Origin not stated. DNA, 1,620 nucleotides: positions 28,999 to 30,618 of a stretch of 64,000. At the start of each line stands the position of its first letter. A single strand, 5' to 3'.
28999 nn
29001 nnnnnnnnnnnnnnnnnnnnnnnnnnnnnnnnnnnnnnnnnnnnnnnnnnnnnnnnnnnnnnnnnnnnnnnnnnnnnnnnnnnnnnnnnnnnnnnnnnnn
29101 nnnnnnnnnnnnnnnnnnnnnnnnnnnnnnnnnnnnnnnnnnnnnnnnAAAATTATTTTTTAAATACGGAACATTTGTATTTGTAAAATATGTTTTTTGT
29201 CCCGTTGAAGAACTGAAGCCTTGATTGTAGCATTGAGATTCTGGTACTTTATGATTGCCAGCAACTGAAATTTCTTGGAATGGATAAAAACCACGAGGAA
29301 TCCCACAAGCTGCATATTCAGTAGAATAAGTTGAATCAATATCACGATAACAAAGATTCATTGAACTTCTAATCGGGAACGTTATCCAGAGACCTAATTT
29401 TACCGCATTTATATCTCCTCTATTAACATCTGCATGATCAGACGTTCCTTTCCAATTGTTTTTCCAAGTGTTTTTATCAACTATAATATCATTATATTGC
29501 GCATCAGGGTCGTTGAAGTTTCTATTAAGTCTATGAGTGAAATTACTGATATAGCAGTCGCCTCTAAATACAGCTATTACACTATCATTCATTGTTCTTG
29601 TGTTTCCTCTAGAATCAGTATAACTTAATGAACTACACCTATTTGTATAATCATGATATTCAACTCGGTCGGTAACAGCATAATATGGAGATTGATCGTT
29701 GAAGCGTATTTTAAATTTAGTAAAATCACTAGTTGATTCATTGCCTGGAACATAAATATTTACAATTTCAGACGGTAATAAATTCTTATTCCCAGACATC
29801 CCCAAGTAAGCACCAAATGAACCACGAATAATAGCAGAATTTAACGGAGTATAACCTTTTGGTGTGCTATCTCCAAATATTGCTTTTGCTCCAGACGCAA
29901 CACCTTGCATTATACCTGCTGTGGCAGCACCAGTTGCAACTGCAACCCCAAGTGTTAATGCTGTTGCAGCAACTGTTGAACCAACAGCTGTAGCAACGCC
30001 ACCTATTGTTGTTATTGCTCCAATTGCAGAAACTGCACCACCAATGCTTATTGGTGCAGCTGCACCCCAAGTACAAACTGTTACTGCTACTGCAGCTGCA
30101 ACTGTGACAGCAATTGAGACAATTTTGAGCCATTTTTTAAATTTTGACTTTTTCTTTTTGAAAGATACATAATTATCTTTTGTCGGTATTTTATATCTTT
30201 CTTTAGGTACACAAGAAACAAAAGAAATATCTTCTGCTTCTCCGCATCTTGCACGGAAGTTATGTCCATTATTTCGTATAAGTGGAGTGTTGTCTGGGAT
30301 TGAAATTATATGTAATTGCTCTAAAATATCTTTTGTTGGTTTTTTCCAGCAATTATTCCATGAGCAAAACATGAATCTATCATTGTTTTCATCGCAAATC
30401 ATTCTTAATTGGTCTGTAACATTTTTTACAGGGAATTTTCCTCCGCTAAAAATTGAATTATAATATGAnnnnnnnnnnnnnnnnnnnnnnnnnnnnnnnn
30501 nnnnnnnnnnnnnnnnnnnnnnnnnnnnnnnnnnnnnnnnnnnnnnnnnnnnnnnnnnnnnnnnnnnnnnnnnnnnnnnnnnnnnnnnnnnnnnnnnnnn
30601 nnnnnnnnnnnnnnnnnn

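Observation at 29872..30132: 87-residue Ala/Gly/Val/Thr hydrophobic block buried in a 2,242-aa tail protein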

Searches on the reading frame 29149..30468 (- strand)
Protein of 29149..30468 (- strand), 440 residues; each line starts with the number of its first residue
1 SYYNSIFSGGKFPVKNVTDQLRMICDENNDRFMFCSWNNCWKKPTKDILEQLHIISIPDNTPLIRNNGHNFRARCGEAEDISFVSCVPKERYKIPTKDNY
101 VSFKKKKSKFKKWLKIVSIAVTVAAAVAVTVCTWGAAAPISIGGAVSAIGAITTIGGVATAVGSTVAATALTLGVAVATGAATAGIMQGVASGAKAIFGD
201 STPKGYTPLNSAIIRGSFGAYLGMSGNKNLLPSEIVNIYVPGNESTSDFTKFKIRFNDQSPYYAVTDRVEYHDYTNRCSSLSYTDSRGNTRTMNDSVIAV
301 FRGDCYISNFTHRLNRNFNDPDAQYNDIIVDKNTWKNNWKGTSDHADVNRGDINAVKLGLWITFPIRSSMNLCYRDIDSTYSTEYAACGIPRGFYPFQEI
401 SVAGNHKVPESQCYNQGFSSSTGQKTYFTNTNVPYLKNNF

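Call 42: search_protein_representatives(protein=window:29149-30468:-)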
Query: 440 residues. Proteins with E-value up to 0.001 (for the whole library): 317; up to 1e-10: 239; up to 1e-30: 99. The best 150 are listed.
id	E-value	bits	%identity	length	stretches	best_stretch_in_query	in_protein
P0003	1.4e-87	310.8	47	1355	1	3-440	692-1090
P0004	4.3e-83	296.0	45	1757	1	1-439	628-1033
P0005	4.1e-67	243.3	35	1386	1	7-425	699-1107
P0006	2.8e-61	224.1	43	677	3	207-440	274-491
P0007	1.6e-58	215.0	43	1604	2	212-440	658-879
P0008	2.0e-58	214.7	39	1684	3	208-440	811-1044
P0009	2.0e-56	208.1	45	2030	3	208-440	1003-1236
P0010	6.3e-55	203.2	43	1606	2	212-440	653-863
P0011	6.8e-55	203.1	42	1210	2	204-440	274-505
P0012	2.4e-52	194.6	41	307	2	212-440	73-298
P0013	4.0e-51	190.6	38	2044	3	208-440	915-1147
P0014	9.9e-50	186.0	40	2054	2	200-436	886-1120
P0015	1.1e-49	185.9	44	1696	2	210-440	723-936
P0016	5.1e-49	183.7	37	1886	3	207-440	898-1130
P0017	5.2e-49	183.7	39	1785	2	213-439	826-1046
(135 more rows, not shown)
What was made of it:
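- Tried and rejected: I replaced it with the exhaustive phmmer search (call 42).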

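Call 61: predict_structure(alignment_id=A1)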
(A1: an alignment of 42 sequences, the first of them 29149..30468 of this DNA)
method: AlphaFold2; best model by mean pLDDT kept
length: 440 residues; sequences in the alignment: 42
mean_pLDDT: 66.9   pTM: 0.57
mean pLDDT of the five models: 66.9, 65.7, 64.8, 63.3, 60.0
residues with pLDDT >= 90: 55; 70-90: 168; 50-70: 106; < 50: 111
segments of 3 or more residues with pLDDT < 50: 1-3, 86-105, 137-199, 201-212, 422-426, 438-440
pLDDT, mean of each block of 10 residues (from residue 1): 63 79 82 77 69 90 88 84 52 43 54 81 78 53 41 38 34 28 30 42 37 73 83 78 71 72 57 55 70 57 67 90 89 80 75 90 80 78 90 88 91 66 50 52
secondary structure, 60 per line:
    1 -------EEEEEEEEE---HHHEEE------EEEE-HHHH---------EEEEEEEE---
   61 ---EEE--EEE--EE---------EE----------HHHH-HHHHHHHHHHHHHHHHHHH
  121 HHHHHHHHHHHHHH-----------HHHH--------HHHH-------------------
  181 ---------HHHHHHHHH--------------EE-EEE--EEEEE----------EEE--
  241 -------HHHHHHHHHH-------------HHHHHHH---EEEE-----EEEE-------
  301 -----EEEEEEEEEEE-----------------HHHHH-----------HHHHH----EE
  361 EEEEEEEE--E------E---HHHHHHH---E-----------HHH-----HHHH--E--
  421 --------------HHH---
elements in order: E8-16 E23-25 E32-35 H37-40 E50-57 E64-66 E69-71 H97-100 H102-134 H146-149 H158-161 H190-198 E216-218 E221-225 E236-238 H248-257 H271-277 E281-284 E290-293 E306-316 H334-338 H350-354 E359-368 H382-388 H412-415
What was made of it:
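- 30124..30165 (-): Basic lead-in, aa 1049-1062 (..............). Forms the start of the AF2 helix at query 102-134 (call 61).
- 30199..30552 (-): Conserved ~120-130-aa beta-rich subdomain (aa ~920-1037, profile states 551-682). In the window the cassette follows it; in most other lineages the cassette precedes it. AF2 pLDDT 63-90 over query 1-80 (call 61).
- On Transmembrane helical segment(s): AF2 helix with pLDDT ~80 (call 61).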

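Call 64: fold_search(model_id=the predicted structure, library=pdb)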
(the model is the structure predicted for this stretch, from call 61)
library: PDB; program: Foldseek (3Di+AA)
matches with E <= 10: 10; with E <= 0.001: 0
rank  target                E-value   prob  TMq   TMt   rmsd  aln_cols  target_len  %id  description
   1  5vbb                  6.0e+00  0.01  0.05  0.07  13.3        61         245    5  Human RNA Pseudouridylate Synthase Domain Containing 1 (released 2017-04-19)
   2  8u1v_B                6.7e+00  0.01  0.04  0.09  10.9        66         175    8  Structure of Norovirus (Hu/GII.4/Sydney/NSW0514/2012/AU) protease in the ligand-free state (released 2024-01-31)
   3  4awh_A                7.1e+00  0.07  0.04  0.08  10.2        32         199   19  Influenza strain pH1N1 2009 polymerase subunit PA endonuclease in complex with rUMP (released 2012-08-22)
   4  6sj5_C                7.1e+00  0.01  0.06  0.13  13.0        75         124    8  Crystal structure of the uL14-RsfS complex from Staphylococcus aureus (released 2020-04-15)
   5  2ggv_A                7.6e+00  0.04  0.05  0.27   8.7        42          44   24  Crystal structure of the West Nile virus NS2B-NS3 protease, His51Ala mutant (released 2007-03-27)
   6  4awg_C                8.0e+00  0.08  0.05  0.10  10.2        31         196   19  Influenza strain pH1N1 2009 polymerase subunit PA endonuclease in complex with diketo compound 3 (released 2012-08-22)
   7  6vtf_A                8.0e+00  0.01  0.06  0.07   9.2        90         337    6  Naegleria gruberi RNA ligase with PPi (released 2020-04-08)
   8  6b6i_E                8.5e+00  0.01  0.04  0.08  11.3        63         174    8  2.4A resolution structure of human Norovirus GII.4 protease (released 2018-10-03)
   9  6nir_C                8.5e+00  0.01  0.04  0.08  11.1        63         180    8  Crystal structure of a GII.4 norovirus HOV protease (released 2019-01-23)
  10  2qgq_A                9.0e+00  0.01  0.05  0.08  10.4        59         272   10  Crystal structure of TM_1862 from Thermotoga maritima. Northeast Structural Genomics Consortium target VR77 (released 2007-07-17)
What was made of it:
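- On Crassvirus muzzle protein (PF25731, crAss_MUZ): The Foldseek search with the 440-aa fragment model gave no PDB hit (call 64).
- On phi29 gp9-type pore-forming tail-knob loop: No Foldseek hit (call 64).
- Tried and rejected: Foldseek of the 440-aa AF2 fragment model against the PDB: nothing, not even gp44 (call 64).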

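Call 75: find_encoding_contigs(protein=P0004, flank=8000, max_places=3)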
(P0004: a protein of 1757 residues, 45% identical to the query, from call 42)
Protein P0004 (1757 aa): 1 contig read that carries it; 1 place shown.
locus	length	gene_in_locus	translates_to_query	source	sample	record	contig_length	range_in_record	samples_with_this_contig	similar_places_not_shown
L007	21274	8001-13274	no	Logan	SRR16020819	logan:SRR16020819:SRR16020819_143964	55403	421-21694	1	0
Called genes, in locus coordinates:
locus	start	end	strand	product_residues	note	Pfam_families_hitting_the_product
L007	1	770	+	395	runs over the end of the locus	?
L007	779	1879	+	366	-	-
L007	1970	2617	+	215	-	-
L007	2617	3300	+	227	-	-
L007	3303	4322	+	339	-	-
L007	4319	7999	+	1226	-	-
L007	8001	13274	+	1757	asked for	PF25731:crAss_MUZ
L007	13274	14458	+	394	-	-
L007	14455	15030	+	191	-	PF02643:DUF192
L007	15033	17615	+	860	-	-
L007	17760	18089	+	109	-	-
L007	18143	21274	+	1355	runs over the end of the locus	-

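Call 82: find_related_loci(query=A1, collection=viral_contigs, flank=5000)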
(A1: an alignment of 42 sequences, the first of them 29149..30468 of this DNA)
Query A1 (440 aa) in viral_contigs; peptide patterns used: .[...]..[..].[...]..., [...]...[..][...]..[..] (x = any residue, [..] = any of these).
600 stretches matched a pattern (row limit reached: there are more); 387 encode a relative of the query (tblastn E <= 1e-3); the best 80 are kept; 80 distinct loci.
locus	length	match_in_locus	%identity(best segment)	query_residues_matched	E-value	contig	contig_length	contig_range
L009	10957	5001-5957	47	1-440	3e-63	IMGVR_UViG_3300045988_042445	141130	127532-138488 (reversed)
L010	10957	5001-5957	47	1-440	3e-63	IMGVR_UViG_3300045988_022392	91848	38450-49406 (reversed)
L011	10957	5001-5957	47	1-440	6e-63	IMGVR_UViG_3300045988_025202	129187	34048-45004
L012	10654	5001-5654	45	213-440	7e-63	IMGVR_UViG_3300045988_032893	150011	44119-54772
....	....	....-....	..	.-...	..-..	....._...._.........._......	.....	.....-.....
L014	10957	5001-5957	47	1-440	7e-63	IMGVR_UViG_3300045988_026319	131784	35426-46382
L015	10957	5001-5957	47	1-440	7e-63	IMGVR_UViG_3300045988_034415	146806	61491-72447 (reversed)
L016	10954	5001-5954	45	2-440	2e-62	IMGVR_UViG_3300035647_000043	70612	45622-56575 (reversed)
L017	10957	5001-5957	47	1-440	6e-63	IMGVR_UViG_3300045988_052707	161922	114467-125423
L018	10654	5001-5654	45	213-440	4e-62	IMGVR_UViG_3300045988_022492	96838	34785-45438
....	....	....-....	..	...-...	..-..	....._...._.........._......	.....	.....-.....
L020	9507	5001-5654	45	213-440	4e-62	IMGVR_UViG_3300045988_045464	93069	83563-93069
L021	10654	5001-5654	44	213-440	5e-62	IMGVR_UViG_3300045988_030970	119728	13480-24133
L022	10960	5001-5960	45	2-440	2e-61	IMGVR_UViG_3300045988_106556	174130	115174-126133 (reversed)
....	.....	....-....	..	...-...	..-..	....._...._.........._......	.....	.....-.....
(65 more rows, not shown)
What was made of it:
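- The cassette is found independently in dozens of contigs from different datasets (calls 42, 82).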

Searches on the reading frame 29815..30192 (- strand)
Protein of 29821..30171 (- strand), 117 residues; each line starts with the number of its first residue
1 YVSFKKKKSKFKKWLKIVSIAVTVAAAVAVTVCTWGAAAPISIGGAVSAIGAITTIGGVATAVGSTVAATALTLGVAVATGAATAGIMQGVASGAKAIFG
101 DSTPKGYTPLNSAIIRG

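Call 23: search_protein_families(library=pfam, proteins=[window:29821-30171:-], max_evalue=1)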
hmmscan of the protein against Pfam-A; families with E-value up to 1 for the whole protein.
seq(117 aa): 4 families
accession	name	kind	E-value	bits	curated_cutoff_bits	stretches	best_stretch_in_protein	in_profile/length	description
PF20417.3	Gemin6_C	-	0.0054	16.8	33.4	1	5-36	13-44/80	Gemin6 C-terminal domain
PF13800.11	Sigma_reg_N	-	0.044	14.5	26.3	1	7-31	5-29/91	Sigma factor regulator N-terminal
PF20990.2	DUF2207_C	-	0.55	10.3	33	0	3-106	126-196/247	Predicted membrane protein (DUF2207) C-terminal domain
PF19378.4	DUF5953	-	0.89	9.8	25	1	73-107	87-121/233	Family of unknown function (DUF5953)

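Call 77: predict_structure(alignment_id=A2)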
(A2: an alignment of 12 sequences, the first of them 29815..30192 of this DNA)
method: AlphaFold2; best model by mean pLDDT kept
length: 126 residues; sequences in the alignment: 12
mean_pLDDT: 51.4   pTM: 0.31
mean pLDDT of the five models: 51.4, 49.6, 49.0, 47.1, 43.0
residues with pLDDT >= 90: 0; 70-90: 20; 50-70: 35; < 50: 71
segments of 3 or more residues with pLDDT < 50: 43-107, 121-126
pLDDT, mean of each block of 10 residues (from residue 1): 57 66 77 70 46 39 35 41 42 41 48 57 47
secondary structure, 60 per line:
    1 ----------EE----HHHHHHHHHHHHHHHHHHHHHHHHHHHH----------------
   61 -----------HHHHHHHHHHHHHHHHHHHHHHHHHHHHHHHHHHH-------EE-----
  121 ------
elements in order: H17-44 H72-106
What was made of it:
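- On Transmembrane helical segment(s): AF2 gives one further low-confidence helix (pLDDT ~40) or coil (calls 61, 77).
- AF2 predicts a 33-residue helix (pLDDT ~80) for the lead-in plus TM1, and no soluble fold for the rest (calls 61, 77). AF2 finds no packed fold for it even with an MSA (calls 61, 77).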

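Call 80: find_homologous_proteins(query=A2, max_evalue=0.001)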
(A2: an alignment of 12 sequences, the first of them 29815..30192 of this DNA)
Query A2 (12 sequences) (126 aa, profile of the alignment): 1 proteins with E <= 0.001 among 8000 candidates.
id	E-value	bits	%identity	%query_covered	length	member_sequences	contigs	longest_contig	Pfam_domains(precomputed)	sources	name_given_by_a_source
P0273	2.2e-9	55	55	17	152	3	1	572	-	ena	-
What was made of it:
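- Tried and rejected: Cassette-profile search for non-muzzle carriers: it found only one more muzzle fragment (call 80).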
